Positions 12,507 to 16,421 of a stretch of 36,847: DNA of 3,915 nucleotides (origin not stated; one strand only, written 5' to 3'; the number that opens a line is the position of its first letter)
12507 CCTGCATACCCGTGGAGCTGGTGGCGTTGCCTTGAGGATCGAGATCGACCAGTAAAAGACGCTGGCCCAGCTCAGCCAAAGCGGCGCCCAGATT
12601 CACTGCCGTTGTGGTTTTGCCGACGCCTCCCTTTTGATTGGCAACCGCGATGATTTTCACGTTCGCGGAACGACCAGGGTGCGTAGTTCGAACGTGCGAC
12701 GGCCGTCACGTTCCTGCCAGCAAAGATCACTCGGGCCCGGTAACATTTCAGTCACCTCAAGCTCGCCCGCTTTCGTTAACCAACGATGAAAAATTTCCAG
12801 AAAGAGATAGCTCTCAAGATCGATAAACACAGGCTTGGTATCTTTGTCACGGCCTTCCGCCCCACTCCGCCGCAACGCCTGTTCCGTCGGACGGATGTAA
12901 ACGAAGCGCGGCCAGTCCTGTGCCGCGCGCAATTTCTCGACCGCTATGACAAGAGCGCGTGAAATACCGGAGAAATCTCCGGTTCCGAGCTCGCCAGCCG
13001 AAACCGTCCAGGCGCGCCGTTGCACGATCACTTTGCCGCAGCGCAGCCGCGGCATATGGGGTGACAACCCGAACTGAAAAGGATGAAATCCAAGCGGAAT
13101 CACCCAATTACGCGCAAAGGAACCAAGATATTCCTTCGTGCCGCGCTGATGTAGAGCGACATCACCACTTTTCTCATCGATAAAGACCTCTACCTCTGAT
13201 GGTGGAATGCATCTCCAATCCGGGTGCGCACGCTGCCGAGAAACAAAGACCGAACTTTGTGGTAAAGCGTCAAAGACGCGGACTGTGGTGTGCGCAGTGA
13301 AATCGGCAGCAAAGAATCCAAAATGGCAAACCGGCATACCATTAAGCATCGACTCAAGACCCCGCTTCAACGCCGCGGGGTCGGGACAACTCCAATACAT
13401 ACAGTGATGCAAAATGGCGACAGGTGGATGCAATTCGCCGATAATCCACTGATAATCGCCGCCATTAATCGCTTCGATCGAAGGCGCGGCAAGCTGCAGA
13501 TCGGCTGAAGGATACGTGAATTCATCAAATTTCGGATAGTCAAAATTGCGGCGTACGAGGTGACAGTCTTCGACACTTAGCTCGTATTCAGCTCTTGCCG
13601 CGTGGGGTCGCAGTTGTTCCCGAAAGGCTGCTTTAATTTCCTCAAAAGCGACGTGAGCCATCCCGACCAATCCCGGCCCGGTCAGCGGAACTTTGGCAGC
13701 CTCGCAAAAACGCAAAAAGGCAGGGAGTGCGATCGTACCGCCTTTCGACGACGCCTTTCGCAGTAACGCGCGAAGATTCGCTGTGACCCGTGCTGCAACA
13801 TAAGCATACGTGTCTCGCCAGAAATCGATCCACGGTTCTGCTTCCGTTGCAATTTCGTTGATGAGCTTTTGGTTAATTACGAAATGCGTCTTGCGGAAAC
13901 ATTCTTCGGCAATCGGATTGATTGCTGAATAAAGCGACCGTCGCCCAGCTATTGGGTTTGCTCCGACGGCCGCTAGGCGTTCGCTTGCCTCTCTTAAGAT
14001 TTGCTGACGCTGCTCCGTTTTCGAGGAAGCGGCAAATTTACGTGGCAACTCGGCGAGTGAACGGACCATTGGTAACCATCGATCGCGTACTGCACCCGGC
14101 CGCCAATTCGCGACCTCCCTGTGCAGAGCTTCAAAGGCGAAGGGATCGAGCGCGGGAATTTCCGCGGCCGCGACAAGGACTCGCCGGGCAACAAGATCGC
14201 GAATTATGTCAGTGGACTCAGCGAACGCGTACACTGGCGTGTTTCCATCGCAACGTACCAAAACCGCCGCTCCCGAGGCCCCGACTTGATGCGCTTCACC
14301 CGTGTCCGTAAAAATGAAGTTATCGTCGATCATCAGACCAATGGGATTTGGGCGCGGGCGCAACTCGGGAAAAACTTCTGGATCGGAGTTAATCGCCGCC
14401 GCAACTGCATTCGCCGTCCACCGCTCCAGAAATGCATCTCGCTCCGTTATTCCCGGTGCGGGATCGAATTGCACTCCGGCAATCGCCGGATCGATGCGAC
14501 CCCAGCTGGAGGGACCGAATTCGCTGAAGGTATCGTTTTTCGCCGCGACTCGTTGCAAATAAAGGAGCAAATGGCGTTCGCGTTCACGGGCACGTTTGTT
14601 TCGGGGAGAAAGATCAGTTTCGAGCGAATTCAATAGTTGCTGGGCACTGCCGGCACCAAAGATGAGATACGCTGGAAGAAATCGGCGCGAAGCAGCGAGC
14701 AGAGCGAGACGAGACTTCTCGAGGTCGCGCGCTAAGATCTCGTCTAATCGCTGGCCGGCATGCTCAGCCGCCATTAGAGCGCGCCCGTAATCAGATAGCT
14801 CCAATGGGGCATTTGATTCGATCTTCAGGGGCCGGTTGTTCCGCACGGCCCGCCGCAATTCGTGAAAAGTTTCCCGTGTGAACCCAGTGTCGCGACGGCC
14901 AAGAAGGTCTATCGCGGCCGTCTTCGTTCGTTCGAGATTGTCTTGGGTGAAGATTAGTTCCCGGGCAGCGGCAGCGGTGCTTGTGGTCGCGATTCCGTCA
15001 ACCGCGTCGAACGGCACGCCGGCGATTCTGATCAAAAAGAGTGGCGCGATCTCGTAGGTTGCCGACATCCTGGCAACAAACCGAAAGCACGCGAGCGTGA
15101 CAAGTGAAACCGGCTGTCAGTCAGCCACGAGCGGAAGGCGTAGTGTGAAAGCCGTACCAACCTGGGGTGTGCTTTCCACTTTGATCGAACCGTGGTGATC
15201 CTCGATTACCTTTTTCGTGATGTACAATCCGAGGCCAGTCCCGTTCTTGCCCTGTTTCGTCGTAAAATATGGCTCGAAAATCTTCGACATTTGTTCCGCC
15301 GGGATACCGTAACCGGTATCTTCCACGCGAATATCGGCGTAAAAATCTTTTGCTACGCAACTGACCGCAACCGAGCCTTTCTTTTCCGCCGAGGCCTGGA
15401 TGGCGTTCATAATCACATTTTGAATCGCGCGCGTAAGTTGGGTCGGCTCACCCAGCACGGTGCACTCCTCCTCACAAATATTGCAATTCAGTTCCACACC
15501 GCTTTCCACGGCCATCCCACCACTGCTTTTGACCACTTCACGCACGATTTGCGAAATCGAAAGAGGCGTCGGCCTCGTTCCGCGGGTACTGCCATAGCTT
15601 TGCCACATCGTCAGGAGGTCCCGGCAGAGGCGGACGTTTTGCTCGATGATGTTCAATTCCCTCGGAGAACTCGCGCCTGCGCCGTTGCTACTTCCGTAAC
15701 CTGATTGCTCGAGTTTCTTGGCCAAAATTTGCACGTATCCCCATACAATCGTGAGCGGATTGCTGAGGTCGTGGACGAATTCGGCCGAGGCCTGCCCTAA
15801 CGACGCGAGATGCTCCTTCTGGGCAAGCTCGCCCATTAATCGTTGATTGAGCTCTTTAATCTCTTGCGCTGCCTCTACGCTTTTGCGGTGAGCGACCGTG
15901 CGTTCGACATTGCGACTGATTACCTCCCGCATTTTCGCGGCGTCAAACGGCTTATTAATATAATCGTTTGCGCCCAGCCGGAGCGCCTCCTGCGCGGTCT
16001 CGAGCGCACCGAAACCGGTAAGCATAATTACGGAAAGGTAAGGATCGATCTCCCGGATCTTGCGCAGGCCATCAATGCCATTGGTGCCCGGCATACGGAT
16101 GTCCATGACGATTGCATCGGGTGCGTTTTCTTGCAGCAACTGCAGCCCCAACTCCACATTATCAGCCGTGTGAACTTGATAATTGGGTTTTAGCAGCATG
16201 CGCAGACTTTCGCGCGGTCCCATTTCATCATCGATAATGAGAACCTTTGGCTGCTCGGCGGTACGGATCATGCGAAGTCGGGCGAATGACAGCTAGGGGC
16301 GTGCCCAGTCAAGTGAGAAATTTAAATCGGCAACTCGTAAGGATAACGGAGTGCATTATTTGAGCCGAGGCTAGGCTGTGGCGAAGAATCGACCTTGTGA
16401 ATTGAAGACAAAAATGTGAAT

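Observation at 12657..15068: Orphan LanB-like enzyme: glutamylation/PEARL-type domain with no elimination domain, cyclase, transporter or precursor nearby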

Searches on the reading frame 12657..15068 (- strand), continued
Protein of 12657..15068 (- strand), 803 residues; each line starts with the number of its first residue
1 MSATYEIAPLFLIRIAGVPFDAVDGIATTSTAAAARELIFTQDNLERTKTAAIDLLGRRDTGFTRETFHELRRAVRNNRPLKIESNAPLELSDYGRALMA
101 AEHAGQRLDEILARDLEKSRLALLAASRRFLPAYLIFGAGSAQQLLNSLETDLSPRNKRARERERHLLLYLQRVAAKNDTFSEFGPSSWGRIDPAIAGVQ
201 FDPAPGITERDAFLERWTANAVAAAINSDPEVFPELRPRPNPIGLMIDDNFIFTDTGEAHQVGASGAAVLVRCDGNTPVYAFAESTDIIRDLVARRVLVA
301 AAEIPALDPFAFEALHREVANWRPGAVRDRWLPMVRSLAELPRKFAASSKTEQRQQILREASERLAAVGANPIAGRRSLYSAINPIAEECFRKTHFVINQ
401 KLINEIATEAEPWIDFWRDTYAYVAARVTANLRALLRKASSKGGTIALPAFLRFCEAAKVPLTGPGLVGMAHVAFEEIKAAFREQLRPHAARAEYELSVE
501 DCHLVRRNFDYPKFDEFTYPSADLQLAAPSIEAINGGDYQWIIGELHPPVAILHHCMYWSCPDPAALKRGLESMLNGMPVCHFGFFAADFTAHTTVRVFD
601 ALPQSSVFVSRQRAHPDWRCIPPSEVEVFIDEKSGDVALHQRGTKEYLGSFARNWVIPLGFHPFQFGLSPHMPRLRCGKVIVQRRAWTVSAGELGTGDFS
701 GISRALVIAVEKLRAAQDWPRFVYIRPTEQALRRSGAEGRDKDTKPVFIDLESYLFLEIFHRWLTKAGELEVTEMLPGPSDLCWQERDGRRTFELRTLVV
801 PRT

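Call 77: list_cluster_members(proteins=[P0124, P0123, P0125, P0127, P0126, P0128, P0129, P0130, P0164, P0001])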
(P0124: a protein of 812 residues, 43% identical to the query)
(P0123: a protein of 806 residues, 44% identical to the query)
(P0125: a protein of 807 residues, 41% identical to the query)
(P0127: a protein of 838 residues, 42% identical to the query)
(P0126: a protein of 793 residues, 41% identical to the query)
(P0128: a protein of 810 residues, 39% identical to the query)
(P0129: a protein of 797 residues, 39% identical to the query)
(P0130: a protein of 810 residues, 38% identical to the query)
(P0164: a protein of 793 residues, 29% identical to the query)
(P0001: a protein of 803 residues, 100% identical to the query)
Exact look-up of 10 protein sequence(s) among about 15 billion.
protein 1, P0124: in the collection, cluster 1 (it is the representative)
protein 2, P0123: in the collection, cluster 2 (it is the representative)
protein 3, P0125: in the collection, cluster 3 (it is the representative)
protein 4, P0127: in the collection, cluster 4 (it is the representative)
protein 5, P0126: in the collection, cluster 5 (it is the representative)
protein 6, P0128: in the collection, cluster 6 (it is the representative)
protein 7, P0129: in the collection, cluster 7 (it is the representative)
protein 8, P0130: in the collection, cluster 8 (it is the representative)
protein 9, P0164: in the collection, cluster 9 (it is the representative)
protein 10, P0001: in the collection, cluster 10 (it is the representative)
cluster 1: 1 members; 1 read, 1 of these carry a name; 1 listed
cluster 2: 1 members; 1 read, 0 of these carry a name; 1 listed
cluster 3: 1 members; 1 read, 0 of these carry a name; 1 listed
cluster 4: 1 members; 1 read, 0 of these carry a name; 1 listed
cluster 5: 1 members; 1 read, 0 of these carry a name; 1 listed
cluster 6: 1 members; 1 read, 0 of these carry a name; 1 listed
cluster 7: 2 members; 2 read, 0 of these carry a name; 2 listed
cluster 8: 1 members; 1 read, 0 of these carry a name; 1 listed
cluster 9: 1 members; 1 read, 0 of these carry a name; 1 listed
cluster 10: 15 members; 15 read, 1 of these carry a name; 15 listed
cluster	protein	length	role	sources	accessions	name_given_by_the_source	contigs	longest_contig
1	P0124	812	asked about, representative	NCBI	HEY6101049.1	MAG TPA: lantibiotic dehydratase, partial [Anaeromyxobacter sp.]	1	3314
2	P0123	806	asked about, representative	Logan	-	-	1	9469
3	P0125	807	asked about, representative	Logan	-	-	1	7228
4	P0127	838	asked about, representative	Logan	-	-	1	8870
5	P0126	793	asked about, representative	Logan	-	-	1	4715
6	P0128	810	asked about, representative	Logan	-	-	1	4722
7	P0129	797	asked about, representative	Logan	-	-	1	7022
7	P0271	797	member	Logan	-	-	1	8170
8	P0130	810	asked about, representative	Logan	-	-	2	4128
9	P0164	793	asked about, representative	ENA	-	-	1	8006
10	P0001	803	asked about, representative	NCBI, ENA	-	-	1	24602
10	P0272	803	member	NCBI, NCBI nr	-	-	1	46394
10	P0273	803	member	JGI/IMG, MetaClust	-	\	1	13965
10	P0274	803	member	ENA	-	-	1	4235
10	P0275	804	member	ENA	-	-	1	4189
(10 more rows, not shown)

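Call 89: find_encoding_contigs(protein=P0126, flank=10000, max_places=2)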
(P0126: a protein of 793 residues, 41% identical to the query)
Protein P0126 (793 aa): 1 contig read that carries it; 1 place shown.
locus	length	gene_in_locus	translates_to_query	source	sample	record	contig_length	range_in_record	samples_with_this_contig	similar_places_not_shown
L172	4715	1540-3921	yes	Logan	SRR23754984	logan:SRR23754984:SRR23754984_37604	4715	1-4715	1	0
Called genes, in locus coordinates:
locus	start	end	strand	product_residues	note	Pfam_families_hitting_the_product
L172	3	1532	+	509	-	?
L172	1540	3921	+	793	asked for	-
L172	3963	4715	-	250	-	?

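Call 90: find_encoding_contigs(protein=P0128, flank=10000, max_places=2)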
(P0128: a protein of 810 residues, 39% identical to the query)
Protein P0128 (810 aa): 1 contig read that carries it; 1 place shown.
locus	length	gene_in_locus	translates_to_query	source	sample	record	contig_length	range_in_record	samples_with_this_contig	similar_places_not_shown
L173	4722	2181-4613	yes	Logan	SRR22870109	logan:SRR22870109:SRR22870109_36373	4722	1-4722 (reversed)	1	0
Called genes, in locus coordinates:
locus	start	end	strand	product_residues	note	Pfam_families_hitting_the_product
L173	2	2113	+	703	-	?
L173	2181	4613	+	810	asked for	PF04738:Lant_dehydr_N (weak)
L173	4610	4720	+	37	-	?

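Call 91: search_protein_families(library=pfam, proteins=[L172:3-1532:+, L172:3963-4715:-, L173:2-2113:+, L173:4610-4720:+, L171:3084-4571:+, L171:5888-8869:-, L170:1-865:+, L089:6884-7228:-], max_evalue=0.01)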
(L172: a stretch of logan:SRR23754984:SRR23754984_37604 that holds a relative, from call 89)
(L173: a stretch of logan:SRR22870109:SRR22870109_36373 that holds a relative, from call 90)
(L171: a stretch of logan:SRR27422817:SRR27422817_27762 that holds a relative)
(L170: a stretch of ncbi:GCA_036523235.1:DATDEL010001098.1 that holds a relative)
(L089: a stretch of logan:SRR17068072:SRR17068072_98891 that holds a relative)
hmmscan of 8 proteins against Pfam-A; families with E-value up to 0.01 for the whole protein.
L172:3-1532:+ (509 aa): 1 family
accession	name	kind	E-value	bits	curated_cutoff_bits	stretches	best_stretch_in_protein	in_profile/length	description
PF01019.26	G_glu_transpept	-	8.6e-97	325.5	27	1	1-502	10-510/512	Gamma-glutamyltranspeptidase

L172:3963-4715:- (250 aa): 1 family
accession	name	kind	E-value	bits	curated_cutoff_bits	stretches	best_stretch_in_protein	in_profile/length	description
PF19313.5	DUF5916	-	5.6e-08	32.4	22.6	1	13-215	349-535/572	Domain of unknown function (DUF5916)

L173:2-2113:+ (703 aa): 1 family
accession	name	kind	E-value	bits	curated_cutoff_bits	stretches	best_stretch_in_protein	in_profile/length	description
PF04738.18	Lant_dehydr_N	-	1.1e-22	80.4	28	2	25-161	2-134/649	Lantibiotic dehydratase, N terminus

L173:4610-4720:+ (37 aa): 0 families

L171:3084-4571:+ (495 aa): 0 families

L171:5888-8869:- (993 aa): 4 families
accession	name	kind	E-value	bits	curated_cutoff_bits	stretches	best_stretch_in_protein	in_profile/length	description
PF00496.27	SBP_bac_5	-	1.7e-74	251.6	32.4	1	528-902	2-365/368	Bacterial extracellular solute-binding proteins, family 5 Middle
PF13191.12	AAA_16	-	1.8e-19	71.3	32.6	1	2-160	20-164/167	AAA ATPase domain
PF13424.12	TPR_12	-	9e-06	26.2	30.1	1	418-471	19-74/77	Tetratricopeptide repeat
PF13401.12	AAA_22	-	1.8e-05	25.5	27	1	4-155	3-108/130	AAA domain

L170:1-865:+ (288 aa): 0 families

L089:6884-7228:- (114 aa): 1 family
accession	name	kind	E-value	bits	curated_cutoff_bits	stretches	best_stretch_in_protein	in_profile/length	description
PF00873.25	ACR_tran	-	4.7e-34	117.7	28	1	1-94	927-1020/1021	AcrB/AcrD/AcrF family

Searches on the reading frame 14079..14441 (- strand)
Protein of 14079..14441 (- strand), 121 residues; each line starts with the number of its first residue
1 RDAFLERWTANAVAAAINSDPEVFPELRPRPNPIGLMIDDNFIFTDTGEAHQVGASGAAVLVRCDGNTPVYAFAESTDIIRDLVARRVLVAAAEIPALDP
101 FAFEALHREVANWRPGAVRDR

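Call 73: search_protein_families(library=pfam, proteins=[window:14079-14441:-], max_evalue=10)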
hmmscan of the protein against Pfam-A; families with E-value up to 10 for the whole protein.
window:14079-14441:- (121 aa): 1 family
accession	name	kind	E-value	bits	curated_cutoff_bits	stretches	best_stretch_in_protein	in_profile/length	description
PF04738.18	Lant_dehydr_N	-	0.06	11.9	28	1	11-58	91-138/649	Lantibiotic dehydratase, N terminus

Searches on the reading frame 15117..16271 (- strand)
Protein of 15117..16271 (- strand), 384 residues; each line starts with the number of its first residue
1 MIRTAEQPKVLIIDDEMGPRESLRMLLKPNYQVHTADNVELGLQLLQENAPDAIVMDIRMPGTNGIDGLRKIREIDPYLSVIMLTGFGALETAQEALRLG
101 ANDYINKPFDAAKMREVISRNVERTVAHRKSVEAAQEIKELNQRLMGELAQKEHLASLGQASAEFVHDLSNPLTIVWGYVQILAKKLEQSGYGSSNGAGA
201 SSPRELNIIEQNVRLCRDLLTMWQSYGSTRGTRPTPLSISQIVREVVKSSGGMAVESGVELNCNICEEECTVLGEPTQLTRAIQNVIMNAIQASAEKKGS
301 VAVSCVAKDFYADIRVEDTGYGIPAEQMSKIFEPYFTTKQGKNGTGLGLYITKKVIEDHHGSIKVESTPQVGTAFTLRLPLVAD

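Call 7: search_protein_families(library=pfam, proteins=[window:15117-16271:-], max_evalue=0.001)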
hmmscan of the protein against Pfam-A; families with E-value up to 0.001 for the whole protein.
window:15117-16271:- (384 aa): 4 families
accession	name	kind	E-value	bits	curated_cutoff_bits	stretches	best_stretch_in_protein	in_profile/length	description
PF00072.30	Response_reg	-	9.6e-29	100.2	30.2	1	10-118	1-110/111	Response regulator receiver domain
PF02518.31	HATPase_c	-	7.1e-27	94.5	26.4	1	275-381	2-109/111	Histidine kinase-, DNA gyrase B-, and HSP90-like ATPase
PF14501.12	HATPase_c_5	-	6.6e-06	26.4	22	1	277-368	4-91/102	GHKL domain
PF13589.12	HATPase_c_3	-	8.3e-05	23.1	25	1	279-340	3-62/137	Histidine kinase-, DNA gyrase B-, and HSP90-like ATPase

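Call 50: search_protein_families(library=ncbifam, proteins=[window:15117-16271:-], max_evalue=0.00001)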
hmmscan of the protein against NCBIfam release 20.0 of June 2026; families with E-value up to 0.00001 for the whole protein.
window:15117-16271:- (384 aa): 157 families (the best 25 are shown)
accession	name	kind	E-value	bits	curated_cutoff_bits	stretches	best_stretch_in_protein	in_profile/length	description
NF008468.0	PRK11360.1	equivalog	1.7e-48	165.5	646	1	143-381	381-608/616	two-component system sensor histidine kinase AtoS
NF052574.1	HisKinEspCMyxo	equivalog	2e-39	135.4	1200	2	142-380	401-636/785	serine histidine kinase EspC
NF007688.0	PRK10364.1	equivalog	1.7e-38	132.6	479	1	136-382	218-452/460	two-component system sensor histidine kinase ZraS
NF010411.0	PRK13837.1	equivalog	2.4e-36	125.1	647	1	142-381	434-675/828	two-component system VirA-like sensor kinase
NF038297.2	hybrid_HK_HrmK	equivalog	3.3e-36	125.1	725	2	234-382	308-458/607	hybrid histidine kinase/response regulator HrmK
NF008099.0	PRK10841.1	equivalog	1.1e-32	112.8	920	2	234-382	540-691/949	two-component system sensor histidine kinase RcsC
NF041735.1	hist_kin_RppB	equivalog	1.7e-32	112.8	400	1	160-380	218-438/438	two-component system sensor histidine kinase RppB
TIGR02956.1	TMAO_torS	equivalog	3.1e-32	111.6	676.5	2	233-381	533-682/967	TMAO reductase system sensor histidine kinase/response regulator TorS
NF008318.0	PRK11107.1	equivalog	3.8e-32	111.3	890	2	236-381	365-518/920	two-component sensor histidine kinase BarA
NF052573.1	HisKinEspAMyxo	equivalog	5.1e-32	110.8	1400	2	143-379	369-609/755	serine histidine kinase EspA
NF010076.0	PRK13557.1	subfamily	2e-31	109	631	2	149-382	154-395/540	histidine kinase famiy protein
TIGR02966.1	phoR_proteo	equivalog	2.9e-31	108.7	334.2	1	163-378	119-332/333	phosphate regulon sensor histidine kinase PhoR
NF047466.1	hybrid_RR_LvrB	exception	3.7e-31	108.6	500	1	31-381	31-376/377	hybrid histidine kinase/response regulator LvrB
NF008302.0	PRK11091.1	equivalog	5.1e-30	104.3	838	2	234-381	353-505/779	aerobic respiration two-component sensor histidine kinase ArcB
NF046044.1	PnpS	equivalog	3.4e-29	102.1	400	1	167-380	179-390/390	two-component system histidine kinase PnpS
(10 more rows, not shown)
